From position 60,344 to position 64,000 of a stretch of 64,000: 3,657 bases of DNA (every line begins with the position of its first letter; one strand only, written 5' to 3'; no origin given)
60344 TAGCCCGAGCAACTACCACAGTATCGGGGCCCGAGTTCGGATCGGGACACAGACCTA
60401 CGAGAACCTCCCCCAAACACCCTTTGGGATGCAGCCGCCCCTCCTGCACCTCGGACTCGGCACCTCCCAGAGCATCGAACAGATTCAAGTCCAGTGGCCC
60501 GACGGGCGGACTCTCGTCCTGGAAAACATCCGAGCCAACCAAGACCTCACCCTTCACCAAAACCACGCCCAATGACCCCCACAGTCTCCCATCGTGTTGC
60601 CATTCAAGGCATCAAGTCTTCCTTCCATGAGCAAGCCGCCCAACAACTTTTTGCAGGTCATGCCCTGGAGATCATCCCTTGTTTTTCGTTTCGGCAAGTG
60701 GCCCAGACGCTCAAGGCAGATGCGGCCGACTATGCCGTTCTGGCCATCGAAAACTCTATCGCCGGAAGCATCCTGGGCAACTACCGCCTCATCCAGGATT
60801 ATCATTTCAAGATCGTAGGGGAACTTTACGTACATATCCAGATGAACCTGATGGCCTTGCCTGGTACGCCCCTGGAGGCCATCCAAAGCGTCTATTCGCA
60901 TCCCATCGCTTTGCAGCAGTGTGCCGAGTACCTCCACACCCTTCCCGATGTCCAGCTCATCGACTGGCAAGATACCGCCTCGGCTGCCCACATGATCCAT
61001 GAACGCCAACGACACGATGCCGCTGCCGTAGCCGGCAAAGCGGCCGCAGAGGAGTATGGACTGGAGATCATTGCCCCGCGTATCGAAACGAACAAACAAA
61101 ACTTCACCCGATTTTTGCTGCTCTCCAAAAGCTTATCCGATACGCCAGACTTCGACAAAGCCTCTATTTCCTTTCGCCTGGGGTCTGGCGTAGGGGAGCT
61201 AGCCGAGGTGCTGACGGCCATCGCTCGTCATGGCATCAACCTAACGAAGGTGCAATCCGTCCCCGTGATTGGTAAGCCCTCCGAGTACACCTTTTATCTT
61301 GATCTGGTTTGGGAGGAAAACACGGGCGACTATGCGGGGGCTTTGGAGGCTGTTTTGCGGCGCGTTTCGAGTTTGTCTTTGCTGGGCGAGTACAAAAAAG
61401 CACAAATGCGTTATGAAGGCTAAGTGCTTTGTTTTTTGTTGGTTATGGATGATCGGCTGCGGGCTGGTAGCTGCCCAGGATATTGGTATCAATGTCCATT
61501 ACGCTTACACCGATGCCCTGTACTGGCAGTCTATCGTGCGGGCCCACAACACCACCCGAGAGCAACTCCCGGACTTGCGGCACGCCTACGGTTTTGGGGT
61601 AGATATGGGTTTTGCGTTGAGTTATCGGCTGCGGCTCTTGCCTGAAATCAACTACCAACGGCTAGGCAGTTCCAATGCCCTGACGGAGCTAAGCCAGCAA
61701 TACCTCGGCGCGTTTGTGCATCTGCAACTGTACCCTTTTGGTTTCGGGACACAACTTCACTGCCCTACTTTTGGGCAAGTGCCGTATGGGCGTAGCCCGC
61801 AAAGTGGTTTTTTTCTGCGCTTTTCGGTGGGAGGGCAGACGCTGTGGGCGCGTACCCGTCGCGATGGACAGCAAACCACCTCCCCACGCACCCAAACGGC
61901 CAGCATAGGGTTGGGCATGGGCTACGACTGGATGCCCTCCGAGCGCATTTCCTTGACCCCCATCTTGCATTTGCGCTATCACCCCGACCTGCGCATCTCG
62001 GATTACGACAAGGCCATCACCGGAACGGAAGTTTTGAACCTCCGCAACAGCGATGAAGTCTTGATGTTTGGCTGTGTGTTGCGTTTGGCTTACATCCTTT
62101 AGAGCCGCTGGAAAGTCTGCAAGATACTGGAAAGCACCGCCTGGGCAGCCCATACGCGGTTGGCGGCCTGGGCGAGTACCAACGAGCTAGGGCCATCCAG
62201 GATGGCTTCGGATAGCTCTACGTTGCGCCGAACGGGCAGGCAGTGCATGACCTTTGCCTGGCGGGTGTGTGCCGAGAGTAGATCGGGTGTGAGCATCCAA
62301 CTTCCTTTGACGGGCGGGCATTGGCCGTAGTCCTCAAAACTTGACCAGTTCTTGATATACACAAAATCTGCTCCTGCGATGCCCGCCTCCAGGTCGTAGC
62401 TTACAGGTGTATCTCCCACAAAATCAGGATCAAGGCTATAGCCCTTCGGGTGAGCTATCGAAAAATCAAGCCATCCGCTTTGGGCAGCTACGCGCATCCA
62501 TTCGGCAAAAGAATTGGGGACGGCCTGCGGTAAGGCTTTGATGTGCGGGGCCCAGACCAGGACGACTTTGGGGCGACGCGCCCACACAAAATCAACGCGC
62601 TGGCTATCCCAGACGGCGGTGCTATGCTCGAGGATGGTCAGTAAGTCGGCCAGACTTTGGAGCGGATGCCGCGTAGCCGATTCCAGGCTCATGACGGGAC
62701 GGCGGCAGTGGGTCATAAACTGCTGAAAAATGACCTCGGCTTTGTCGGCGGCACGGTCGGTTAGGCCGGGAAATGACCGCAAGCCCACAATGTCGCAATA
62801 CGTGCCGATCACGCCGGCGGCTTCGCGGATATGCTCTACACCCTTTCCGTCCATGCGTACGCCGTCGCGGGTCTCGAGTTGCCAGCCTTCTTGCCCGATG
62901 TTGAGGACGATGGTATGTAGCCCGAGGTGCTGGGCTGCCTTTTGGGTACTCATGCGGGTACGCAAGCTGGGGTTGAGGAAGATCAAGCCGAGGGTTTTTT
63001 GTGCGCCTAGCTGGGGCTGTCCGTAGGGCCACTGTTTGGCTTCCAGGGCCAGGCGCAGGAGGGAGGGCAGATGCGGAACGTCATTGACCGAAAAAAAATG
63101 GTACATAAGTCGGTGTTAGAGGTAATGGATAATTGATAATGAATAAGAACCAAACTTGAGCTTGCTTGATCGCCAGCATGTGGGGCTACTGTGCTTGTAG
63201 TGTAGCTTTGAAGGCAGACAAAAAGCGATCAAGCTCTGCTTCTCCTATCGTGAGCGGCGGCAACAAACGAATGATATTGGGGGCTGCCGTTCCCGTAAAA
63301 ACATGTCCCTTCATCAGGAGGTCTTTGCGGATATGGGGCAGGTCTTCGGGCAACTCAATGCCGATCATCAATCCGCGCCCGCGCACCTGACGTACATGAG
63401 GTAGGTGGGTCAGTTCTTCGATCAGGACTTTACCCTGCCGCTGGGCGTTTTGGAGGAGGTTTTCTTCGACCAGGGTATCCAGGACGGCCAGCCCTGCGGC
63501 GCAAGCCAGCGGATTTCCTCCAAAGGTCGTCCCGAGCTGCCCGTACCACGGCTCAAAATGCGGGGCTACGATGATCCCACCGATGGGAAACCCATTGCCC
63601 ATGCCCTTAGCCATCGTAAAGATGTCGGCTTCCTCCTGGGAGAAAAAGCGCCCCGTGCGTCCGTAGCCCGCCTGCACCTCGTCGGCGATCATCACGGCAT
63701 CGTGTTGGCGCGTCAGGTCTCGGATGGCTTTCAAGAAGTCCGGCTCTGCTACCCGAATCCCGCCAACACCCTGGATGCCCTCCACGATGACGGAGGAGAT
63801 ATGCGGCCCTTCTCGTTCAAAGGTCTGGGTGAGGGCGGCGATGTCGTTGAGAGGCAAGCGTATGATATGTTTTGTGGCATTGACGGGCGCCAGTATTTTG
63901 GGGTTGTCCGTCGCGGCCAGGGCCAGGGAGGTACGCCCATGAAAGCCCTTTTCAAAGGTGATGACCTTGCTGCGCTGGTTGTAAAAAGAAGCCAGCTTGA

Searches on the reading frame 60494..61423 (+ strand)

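Call 73: search_protein_families(library=pfam, proteins=[window:60494-61423:+], max_evalue=0.00001)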
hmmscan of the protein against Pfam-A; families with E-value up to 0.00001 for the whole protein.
window:60494-61423:+ (309 aa): 1 family
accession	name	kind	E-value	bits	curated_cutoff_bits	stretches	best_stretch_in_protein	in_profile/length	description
PF00800.23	PDT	-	1.1e-58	198.5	25.2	1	35-212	1-178/181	Prephenate dehydratase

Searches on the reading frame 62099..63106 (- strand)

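Call 73: search_protein_families(library=pfam, proteins=[window:62099-63106:-], max_evalue=0.00001)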
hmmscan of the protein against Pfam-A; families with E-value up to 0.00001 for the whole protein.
window:62099-63106:- (335 aa): 2 families
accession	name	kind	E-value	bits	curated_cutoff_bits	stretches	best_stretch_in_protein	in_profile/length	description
PF02729.26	OTCace_N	-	5.8e-24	85.3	29.9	1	3-160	2-148/148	Aspartate/ornithine carbamoyltransferase, carbamoyl-P binding domain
PF00185.30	OTCace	-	3.8e-22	79.5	29.4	1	200-327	16-156/157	Aspartate/ornithine carbamoyltransferase, Asp/Orn binding domain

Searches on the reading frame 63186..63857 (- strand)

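Call 73: search_protein_families(library=pfam, proteins=[window:63186-63857:-], max_evalue=0.00001)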
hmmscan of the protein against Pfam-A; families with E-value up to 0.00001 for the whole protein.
window:63186-63857:- (223 aa): 1 family
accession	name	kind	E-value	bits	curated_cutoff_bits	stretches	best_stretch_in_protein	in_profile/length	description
PF00202.27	Aminotran_3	-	3.1e-60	204.4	30.5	1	9-220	180-403/403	Aminotransferase class-III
